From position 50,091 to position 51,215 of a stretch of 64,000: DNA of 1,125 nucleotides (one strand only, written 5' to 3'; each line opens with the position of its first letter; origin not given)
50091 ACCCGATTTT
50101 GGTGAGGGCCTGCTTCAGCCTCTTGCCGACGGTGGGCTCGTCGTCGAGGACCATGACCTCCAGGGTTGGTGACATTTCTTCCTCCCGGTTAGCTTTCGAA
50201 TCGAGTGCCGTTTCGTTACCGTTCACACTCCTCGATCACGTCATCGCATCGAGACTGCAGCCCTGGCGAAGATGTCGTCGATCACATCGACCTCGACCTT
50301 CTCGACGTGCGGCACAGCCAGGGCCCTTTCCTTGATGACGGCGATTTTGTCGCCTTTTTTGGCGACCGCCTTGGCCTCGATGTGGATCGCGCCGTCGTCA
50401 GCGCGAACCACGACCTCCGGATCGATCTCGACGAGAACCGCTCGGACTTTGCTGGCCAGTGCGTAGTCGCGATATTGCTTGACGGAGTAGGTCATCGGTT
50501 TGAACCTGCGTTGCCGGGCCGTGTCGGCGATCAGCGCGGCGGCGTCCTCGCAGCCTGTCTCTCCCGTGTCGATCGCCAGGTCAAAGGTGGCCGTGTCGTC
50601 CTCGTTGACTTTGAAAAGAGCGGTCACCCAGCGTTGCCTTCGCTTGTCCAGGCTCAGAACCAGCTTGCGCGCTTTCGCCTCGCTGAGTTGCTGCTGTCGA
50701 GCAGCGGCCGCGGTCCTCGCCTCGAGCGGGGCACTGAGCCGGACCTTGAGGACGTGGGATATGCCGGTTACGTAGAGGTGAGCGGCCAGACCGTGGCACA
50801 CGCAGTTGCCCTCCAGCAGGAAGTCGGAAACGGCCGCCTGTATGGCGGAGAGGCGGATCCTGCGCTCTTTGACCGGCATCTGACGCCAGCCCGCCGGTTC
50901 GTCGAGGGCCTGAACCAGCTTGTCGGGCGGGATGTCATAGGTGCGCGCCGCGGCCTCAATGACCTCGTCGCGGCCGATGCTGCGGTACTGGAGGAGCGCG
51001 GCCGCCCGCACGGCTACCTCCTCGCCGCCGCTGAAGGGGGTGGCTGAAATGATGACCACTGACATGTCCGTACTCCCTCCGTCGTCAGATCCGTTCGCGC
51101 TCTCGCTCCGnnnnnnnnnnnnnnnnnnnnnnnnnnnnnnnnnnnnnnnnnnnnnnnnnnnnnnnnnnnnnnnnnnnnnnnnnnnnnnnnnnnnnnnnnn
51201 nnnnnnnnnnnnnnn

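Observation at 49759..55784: Candidate uncharacterised signalling/transport module: TSUP permease + HAMP histidine kinase + two REC-only regulators + two cytidylate-kinase-like proteins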

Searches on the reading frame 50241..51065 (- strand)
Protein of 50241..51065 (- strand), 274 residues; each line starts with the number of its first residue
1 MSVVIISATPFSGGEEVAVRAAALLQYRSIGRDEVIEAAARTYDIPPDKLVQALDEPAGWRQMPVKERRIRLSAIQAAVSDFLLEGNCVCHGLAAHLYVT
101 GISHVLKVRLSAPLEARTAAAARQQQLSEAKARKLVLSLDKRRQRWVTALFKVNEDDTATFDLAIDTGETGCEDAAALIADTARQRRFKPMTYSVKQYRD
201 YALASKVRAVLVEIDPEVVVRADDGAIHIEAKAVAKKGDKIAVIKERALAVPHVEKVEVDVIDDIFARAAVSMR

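Call 3: search_protein_families(library=pfam, proteins=[window:50241-51065:-], max_evalue=0.01)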
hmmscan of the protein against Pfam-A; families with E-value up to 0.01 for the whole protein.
window:50241-51065:- (274 aa): 1 family
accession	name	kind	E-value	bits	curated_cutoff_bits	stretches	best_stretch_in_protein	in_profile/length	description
PF13189.12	Cytidylate_kin2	-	3.1e-26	93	28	1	3-168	1-175/176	Cytidylate kinase-like family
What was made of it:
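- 50241..51065 (-): CKsol: a soluble pseudo-kinase with an NMP-kinase-like domain (1-185, no Walker A), a BON-like domain (192-262) and a conserved disordered C-terminal tail ending ..SMR. Pfam PF13189 3.1e-26 (call 3).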

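Call 4: search_protein_families(library=ncbifam, proteins=[window:50241-51065:-], max_evalue=0.01)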
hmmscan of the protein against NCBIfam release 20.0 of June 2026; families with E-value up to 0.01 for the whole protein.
window:50241-51065:- (274 aa): 1 family
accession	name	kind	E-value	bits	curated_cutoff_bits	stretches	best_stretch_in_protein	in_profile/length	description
TIGR02173.1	cyt_kin_arch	equivalog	9.9e-07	28.9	102.1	1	3-175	2-161/169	(d)CMP kinase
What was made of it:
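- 50241..51065 (-): NCBIfam (d)CMP kinase scores 28.9 bits against a cut-off of 102 (call 4).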

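Call 8: find_homologous_proteins(query=window:50241-51065:-)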
Query window:50241-51065:- (274 aa): 43 proteins with E <= 0.001 among 8000 candidates.
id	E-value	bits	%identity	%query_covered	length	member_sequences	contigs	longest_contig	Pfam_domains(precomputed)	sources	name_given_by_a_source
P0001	5.8e-168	574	100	100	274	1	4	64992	PF13189.13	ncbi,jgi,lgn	jgi:cytidylate kinase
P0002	5.4e-152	522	90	100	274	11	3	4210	PF13189.13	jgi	jgi:cytidylate kinase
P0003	2.3e-114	399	70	100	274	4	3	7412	PF13189.13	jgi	jgi:cytidylate kinase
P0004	1.9e-110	386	68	100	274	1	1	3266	PF13189.13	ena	-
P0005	2.8e-107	376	66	100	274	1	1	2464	PF13189.13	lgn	-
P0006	5.6e-95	335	63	100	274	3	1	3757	PF13189.13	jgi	-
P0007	9.5e-93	328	62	100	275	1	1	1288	PF13189.13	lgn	-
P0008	1.7e-87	311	59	100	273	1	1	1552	PF13189.13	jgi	jgi:cytidylate kinase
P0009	2.2e-87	311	56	100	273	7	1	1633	PF13189.13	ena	-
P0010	1.3e-83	298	56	100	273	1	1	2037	PF13189.13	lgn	-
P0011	2.3e-81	291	56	100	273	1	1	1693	PF13189.13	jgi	jgi:hypothetical protein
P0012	1.9e-77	278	53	100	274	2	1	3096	PF13189.13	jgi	jgi:cytidylate kinase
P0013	2.9e-77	277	53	100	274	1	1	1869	PF13189.13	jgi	jgi:cytidylate kinase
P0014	3.6e-76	274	51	100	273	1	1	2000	PF13189.13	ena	-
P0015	1.1e-75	272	53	100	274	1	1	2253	PF13189.13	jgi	jgi:cytidylate kinase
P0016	1.0e-68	249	48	100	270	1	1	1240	PF13189.13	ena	-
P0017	3.0e-68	248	48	93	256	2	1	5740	PF13189.13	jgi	-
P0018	8.5e-57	210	55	75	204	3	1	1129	PF13189.13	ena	-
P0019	1.4e-48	184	40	100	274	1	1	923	PF13189.13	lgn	-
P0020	1.9e-47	180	38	100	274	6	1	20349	PF13189.13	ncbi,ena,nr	ncbi:MAG: cytidylate kinase-like family protein [Deltaproteobacteria bacterium]|nr:cytidylate kinase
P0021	1.4e-45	174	41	100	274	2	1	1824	PF13189.13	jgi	jgi:cytidylate kinase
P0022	6.2e-45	172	40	100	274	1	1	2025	PF13189.13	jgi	jgi:cytidylate kinase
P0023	1.4e-44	170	40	100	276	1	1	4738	PF13189.13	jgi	jgi:cytidylate kinase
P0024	1.2e-40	158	37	100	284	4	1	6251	PF13189.13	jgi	jgi:hypothetical protein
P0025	1.9e-39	154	36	100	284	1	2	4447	PF13189.13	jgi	jgi:hypothetical protein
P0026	8.5e-36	142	36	100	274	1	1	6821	PF13189.13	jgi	jgi:cytidylate kinase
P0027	1.2e-34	138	39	80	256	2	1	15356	PF13189.13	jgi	jgi:hypothetical protein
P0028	7.3e-34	135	42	68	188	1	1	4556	PF13189.13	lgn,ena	-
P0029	3.9e-33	133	36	79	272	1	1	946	PF04972.23,PF13189.13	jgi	-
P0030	3.7e-32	130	38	84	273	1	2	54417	PF04972.23,PF13189.13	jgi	jgi:cytidylate kinase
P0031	1.8e-29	121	35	85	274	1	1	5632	PF04972.23,PF13189.13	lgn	-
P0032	2.1e-28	117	34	93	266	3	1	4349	PF04972.23,PF13189.13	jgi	jgi:cytidylate kinase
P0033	3.1e-28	117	35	77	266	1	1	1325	PF04972.23,PF13189.13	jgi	jgi:cytidylate kinase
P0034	8.0e-28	116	34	84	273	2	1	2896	PF04972.23,PF13189.13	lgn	-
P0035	1.5e-27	115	35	77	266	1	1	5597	PF04972.23,PF13189.13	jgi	jgi:cytidylate kinase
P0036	4.6e-27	113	36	77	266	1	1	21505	PF04972.23,PF13189.13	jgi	jgi:cytidylate kinase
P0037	5.3e-27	113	35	77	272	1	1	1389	PF13189.13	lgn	-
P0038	9.8e-27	112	35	77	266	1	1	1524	PF04972.23,PF13189.13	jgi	jgi:cytidylate kinase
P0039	3.8e-26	110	35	77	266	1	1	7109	PF04972.23,PF13189.13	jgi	jgi:cytidylate kinase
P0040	8.0e-26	109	35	77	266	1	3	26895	PF04972.23,PF13189.13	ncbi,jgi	jgi:cytidylate kinase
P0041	7.3e-25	106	33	77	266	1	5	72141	PF04972.23,PF13189.13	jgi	jgi:cytidylate kinase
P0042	7.4e-25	106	33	77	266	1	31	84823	PF04972.23,PF13189.13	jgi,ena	jgi:cytidylate kinase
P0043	2.7e-19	88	30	75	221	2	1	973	PF13189.13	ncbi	-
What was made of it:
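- On BON domain (PF04972): Distant CKsol homologues carry a precomputed PF04972 annotation (call 8).
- Checked: Distant homologues of g5 carry PF04972 (call 8).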

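Call 10: find_encoding_contigs(protein=P0020, flank=10000, max_places=3)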
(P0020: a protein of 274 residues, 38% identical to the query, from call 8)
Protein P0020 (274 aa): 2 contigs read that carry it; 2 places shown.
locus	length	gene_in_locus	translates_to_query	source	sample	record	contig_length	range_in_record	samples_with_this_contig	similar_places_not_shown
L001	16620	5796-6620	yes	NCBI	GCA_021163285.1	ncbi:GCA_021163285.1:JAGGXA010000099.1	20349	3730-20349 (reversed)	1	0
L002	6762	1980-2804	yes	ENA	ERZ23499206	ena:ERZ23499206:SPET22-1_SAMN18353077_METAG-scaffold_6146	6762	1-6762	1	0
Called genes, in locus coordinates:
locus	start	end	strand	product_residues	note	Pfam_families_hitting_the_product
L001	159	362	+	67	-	-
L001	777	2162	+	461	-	PF00072:Response_reg, PF00158:Sigma54_activat, PF14532:Sigma54_activ_2, PF07728:AAA_5 (weak), PF25601:AAA_lid_14, PF02954:HTH_8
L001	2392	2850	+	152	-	PF00582:Usp (weak)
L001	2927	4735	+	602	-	PF03600:CitMHS, PF02080:TrkA_C, PF00939:Na_sulph_symp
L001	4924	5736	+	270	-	PF13189:Cytidylate_kin2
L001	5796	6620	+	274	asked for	PF13189:Cytidylate_kin2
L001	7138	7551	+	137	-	PF00072:Response_reg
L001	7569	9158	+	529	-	PF00672:HAMP, PF00512:HisKA, PF02518:HATPase_c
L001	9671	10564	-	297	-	PF00582:Usp (faint)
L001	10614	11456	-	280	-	-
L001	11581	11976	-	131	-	PF00072:Response_reg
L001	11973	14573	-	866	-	PF01326:PPDK_N, PF00391:PEP-utilizers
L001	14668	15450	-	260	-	PF09608:Alph_Pro_TM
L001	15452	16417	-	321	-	PF01925:TauE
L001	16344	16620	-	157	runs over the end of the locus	PF00582:Usp (weak)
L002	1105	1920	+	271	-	PF13189:Cytidylate_kin2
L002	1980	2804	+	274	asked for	PF13189:Cytidylate_kin2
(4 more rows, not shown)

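Call 11: find_encoding_contigs(protein=P0030, flank=10000, max_places=3)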
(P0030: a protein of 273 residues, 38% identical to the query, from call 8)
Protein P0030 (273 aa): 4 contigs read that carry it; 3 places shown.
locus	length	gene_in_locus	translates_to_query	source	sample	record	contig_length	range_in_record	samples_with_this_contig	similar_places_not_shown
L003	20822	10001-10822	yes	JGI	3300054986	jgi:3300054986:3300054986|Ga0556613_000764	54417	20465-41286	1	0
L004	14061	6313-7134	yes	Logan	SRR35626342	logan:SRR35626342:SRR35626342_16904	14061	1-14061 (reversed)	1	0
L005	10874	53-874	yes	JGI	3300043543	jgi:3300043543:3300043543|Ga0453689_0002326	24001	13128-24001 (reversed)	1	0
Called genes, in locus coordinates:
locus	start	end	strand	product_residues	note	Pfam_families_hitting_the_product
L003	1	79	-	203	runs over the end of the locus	PF01209:Ubie_methyltran, PF03848:TehB (weak), PF13489:Methyltransf_23, PF07021:MetW, PF13847:Methyltransf_31, PF08241:Methyltransf_11, PF08242:Methyltransf_12, PF13649:Methyltransf_25, +1 more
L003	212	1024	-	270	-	PF11306:DUF3108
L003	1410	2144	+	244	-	PF13489:Methyltransf_23, PF01209:Ubie_methyltran, PF07021:MetW, PF13847:Methyltransf_31, PF08241:Methyltransf_11, PF08242:Methyltransf_12, PF13649:Methyltransf_25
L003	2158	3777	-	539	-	PF02518:HATPase_c, PF13589:HATPase_c_3, PF01119:DNA_mis_repair, PF08676:MutL_C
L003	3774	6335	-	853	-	PF01624:MutS_I, PF05188:MutS_II, PF05192:MutS_III, PF05190:MutS_IV, PF00488:MutS_V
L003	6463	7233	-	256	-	PF00106:adh_short, PF08659:KR, PF13561:adh_short_C2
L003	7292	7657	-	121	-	PF00190:Cupin_1, PF07883:Cupin_2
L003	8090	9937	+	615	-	PF01012:ETF, PF00766:ETF_alpha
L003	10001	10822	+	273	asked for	PF13189:Cytidylate_kin2, PF04972:BON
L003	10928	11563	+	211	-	PF13511:DUF4124 (weak)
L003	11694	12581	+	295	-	PF09754:PAC2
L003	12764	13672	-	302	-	PF00296:Bac_luciferase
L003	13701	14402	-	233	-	PF00578:AhpC-TSA, PF08534:Redoxin, PF00085:Thioredoxin (weak), PF13098:Thioredoxin_2, PF13905:Thioredoxin_8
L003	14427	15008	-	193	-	PF00578:AhpC-TSA, PF08534:Redoxin, PF00255:GSHPx (weak), PF13098:Thioredoxin_2 (weak), PF00085:Thioredoxin (weak), PF13905:Thioredoxin_8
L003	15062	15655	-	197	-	PF00578:AhpC-TSA, PF08534:Redoxin, PF00085:Thioredoxin (faint), PF13905:Thioredoxin_8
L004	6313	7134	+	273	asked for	PF13189:Cytidylate_kin2, PF04972:BON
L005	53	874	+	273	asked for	PF13189:Cytidylate_kin2, PF04972:BON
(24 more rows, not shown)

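Call 12: find_encoding_contigs(protein=P0042, flank=10000, max_places=3)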
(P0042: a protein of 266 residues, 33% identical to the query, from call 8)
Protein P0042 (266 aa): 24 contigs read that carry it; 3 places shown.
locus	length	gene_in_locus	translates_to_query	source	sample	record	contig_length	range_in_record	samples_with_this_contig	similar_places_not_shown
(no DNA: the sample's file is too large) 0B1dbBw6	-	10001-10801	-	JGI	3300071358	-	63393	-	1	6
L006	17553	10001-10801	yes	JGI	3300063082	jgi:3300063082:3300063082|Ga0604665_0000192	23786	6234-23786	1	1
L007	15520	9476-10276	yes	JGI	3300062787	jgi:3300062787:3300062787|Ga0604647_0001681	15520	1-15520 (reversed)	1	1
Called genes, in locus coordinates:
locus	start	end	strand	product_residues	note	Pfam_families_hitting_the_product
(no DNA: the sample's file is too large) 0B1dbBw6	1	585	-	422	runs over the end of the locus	PF00072:Response_reg, PF00512:HisKA, PF02518:HATPase_c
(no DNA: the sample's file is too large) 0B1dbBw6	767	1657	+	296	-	PF12146:Hydrolase_4, PF00561:Abhydrolase_1, PF12697:Abhydrolase_6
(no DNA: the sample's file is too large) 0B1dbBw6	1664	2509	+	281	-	PF00994:MoCF_biosynth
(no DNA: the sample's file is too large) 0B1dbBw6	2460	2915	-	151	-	-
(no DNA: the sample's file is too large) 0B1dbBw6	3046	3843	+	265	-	PF04794:YdjC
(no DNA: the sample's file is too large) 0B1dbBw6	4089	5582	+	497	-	PF01564:Spermine_synth, PF00891:Methyltransf_2 (weak)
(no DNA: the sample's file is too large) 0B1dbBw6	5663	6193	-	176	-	PF03544:TonB_C (weak)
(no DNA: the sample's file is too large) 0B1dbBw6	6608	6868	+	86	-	PF12728:HTH_17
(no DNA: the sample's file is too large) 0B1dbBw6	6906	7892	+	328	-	PF00389:2-Hacid_dh, PF02826:2-Hacid_dh_C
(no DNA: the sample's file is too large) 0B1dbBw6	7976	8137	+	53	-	-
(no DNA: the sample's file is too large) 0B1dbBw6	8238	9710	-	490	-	PF01565:FAD_binding_4, PF02913:FAD-oxidase_C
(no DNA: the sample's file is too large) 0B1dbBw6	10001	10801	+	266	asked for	PF13189:Cytidylate_kin2, PF04972:BON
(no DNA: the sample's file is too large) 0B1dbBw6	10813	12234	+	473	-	PF00089:Trypsin, PF13365:Trypsin_2, PF13180:PDZ_2, PF17820:PDZ_6, PF00595:PDZ, PF12812:PDZ_1, PF13180:PDZ_2, PF17820:PDZ_6, +2 more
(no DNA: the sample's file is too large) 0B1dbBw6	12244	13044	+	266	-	PF01790:LGT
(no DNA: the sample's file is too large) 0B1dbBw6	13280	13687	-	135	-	-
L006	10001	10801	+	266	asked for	PF13189:Cytidylate_kin2, PF04972:BON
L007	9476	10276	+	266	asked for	PF13189:Cytidylate_kin2, PF04972:BON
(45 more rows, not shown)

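Call 13: find_encoding_contigs(protein=P0001, flank=1000, max_places=4)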
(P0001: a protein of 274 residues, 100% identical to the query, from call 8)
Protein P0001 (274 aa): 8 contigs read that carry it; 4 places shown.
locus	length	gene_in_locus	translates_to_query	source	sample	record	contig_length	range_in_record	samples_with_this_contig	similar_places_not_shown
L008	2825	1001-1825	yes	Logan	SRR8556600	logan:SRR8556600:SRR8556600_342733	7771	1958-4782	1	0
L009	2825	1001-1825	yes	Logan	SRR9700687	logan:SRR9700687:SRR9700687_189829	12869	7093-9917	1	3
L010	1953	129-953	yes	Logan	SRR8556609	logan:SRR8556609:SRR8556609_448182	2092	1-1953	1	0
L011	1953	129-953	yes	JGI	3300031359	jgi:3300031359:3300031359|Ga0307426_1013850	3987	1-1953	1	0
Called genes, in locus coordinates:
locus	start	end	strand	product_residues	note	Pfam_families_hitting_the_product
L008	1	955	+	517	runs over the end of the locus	PF00672:HAMP, PF00512:HisKA, PF02518:HATPase_c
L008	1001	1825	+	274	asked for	PF13189:Cytidylate_kin2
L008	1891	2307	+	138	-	PF00072:Response_reg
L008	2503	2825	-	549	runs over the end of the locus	PF07719:TPR_2 (faint), PF13176:TPR_7 (faint), PF13181:TPR_8 (faint), PF13428:TPR_14 (faint), PF14559:TPR_19 (faint)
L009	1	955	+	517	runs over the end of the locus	PF00672:HAMP, PF00512:HisKA, PF02518:HATPase_c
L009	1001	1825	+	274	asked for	PF13189:Cytidylate_kin2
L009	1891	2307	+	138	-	PF00072:Response_reg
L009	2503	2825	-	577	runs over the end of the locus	PF07719:TPR_2 (faint), PF13176:TPR_7 (faint), PF13181:TPR_8 (faint), PF13428:TPR_14 (faint), PF14559:TPR_19 (faint)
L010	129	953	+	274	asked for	PF13189:Cytidylate_kin2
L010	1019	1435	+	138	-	PF00072:Response_reg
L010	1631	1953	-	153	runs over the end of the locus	?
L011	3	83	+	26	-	?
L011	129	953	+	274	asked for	PF13189:Cytidylate_kin2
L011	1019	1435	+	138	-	PF00072:Response_reg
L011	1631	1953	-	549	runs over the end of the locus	PF07719:TPR_2 (faint), PF13176:TPR_7 (faint), PF13181:TPR_8 (faint), PF13428:TPR_14 (faint), PF14559:TPR_19 (faint)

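Call 14: find_encoding_contigs(protein=P0027, flank=10000, max_places=2)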
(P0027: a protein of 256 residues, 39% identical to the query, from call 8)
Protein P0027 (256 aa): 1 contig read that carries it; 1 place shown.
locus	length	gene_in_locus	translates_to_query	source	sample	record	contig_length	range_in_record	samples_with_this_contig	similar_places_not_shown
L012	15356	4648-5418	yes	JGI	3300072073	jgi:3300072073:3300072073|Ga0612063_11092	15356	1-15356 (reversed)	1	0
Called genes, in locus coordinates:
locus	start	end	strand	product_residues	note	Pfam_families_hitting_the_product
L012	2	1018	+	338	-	?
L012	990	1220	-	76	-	-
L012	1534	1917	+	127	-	-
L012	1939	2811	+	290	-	PF03600:CitMHS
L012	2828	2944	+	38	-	-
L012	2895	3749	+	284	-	PF02080:TrkA_C (weak), PF03600:CitMHS, PF00939:Na_sulph_symp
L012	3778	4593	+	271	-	PF13189:Cytidylate_kin2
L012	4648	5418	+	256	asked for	PF13189:Cytidylate_kin2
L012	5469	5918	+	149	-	PF00072:Response_reg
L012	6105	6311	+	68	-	-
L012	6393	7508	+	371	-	PF00672:HAMP, PF00512:HisKA, PF02518:HATPase_c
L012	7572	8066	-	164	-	PF07853:DUF1648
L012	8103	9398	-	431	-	PF05057:DUF676 (faint), PF07819:PGAP1 (faint)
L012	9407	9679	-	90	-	-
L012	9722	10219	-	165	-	-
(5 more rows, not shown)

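Call 15: find_encoding_contigs(protein=P0003, flank=10000, max_places=3)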
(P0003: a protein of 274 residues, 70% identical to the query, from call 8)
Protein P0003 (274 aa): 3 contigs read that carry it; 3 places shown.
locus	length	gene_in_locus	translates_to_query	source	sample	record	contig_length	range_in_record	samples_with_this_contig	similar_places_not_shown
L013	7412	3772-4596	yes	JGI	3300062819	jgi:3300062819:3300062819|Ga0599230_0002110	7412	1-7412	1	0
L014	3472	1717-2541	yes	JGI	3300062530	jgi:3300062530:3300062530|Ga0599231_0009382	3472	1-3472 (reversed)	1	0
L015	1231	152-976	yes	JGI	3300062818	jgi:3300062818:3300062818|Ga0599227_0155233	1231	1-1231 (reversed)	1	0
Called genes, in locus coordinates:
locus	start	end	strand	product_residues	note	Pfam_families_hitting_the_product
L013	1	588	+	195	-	?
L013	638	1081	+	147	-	PF01925:TauE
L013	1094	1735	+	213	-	PF01925:TauE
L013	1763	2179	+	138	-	PF00072:Response_reg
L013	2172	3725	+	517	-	PF00672:HAMP, PF00512:HisKA, PF02518:HATPase_c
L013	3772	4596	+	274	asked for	PF13189:Cytidylate_kin2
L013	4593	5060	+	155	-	PF00072:Response_reg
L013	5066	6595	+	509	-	PF00672:HAMP (weak), PF00512:HisKA, PF02518:HATPase_c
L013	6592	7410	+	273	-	?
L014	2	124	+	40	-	?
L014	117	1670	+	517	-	PF00672:HAMP, PF00512:HisKA, PF02518:HATPase_c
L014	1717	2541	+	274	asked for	PF13189:Cytidylate_kin2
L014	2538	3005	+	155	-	PF00072:Response_reg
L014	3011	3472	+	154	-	?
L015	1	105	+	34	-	?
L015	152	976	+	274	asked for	PF13189:Cytidylate_kin2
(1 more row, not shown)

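Call 18: find_related_loci(query=A1, collection=genome_contigs, flank=10000)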
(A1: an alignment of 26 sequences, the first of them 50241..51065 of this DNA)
Query A1 (274 aa) in genome_contigs; peptide patterns used: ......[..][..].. (x = any residue, [..] = any of these).
107 stretches matched a pattern; 105 encode a relative of the query (tblastn E <= 1e-3); the best 80 are kept; 80 distinct loci.
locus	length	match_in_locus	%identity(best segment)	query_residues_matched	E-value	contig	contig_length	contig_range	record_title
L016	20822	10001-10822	63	1-274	5e-105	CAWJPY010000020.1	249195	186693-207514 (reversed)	MAG: uncultured Holophagae bacterium isolate MFD02923.bin.1.99 genome assembly, contig: contig_37346, whole genome shotg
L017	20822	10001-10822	42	1-274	4e-58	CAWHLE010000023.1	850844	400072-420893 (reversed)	MAG: uncultured delta proteobacterium isolate MFD02416.bin.2.187 genome assembly, contig: contig_8094, whole genome shot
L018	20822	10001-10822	43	1-274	1e-56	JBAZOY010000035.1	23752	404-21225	MAG: Syntrophales bacterium isolate SO_2017_SWC_17 scaffold_1795_c1_LP-4_2017, whole genome shotgun sequence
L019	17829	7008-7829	40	1-274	4e-56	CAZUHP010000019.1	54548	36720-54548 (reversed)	MAG TPA_asm: uncultured Desulfarculaceae bacterium isolate SRP338002_co1_115 genome assembly, contig: NODE_545_length_54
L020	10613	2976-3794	40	1-274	1e-55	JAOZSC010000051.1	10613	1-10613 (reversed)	MAG: Desulfobacterales bacterium isolate GMC6.metabat2.104_sub GMC6_7217_length_10613_cov_7.163952, whole genome shotgun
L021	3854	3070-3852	41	1-269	2e-55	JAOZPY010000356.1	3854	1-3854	MAG: Desulfobacterales bacterium isolate GMC4.metabat2.280_sub GMC4_51643_length_3854_cov_10.304291, whole genome shotgu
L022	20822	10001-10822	43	1-274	4e-55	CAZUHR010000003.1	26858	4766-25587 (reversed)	MAG TPA_asm: uncultured Desulfobacteraceae bacterium isolate binchicken_co129_132 genome assembly, contig: NODE_4779_len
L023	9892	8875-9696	40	1-274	3e-55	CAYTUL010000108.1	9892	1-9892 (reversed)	MAG TPA_asm: uncultured Desulfobacteraceae bacterium isolate SRP323688_co1_193 genome assembly, contig: NODE_10156_lengt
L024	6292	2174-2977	41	1-268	5e-54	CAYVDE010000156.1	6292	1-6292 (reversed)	MAG TPA_asm: uncultured Desulfobacterales bacterium isolate SRP332253_co2_163 genome assembly, contig: NODE_13344_length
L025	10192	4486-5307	38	1-274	7e-54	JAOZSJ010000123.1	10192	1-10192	MAG: Desulfobacterales bacterium isolate GMC6.metabat2.155 GMC6_7760_length_10192_cov_7.416691, whole genome shotgun seq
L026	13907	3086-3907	40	1-274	1e-53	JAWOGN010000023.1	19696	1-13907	MAG: Desulfatiglandaceae bacterium isolate BLK6-3.bin.288 k191_2230, whole genome shotgun sequence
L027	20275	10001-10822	38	1-274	7e-53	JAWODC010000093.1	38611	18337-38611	MAG: Desulfobacterales bacterium isolate BLK5-2.bin.101 k191_2291828, whole genome shotgun sequence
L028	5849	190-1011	39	1-274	7e-53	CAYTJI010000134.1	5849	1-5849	MAG TPA_asm: uncultured Desulfobacteraceae bacterium isolate binchicken_co256_143 genome assembly, contig: NODE_42328_le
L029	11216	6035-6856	39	1-274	2e-52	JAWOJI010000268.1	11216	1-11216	MAG: Desulfatiglandales bacterium isolate CWP6-1.bin.96 k191_1551748, whole genome shotgun sequence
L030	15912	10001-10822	37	1-274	2e-52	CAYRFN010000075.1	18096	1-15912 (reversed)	MAG TPA_asm: uncultured Desulfobacteraceae bacterium isolate SRP323688_co1_105 genome assembly, contig: NODE_5066_length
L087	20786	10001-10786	35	1-261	4e-40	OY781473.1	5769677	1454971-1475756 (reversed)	MAG: uncultured Desulfobacterium sp. isolate b5edb3ca-a369-423b-9e9e-493c49de4e5b genome assembly, chromosome: 1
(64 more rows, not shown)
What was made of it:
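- Hosts are mostly sulfate-reducing Desulfobacterota (call 18).
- Tried and rejected: The host is inferred to be close to Holophagae (Acidobacteriota) from the best locus, L016 (call 18).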
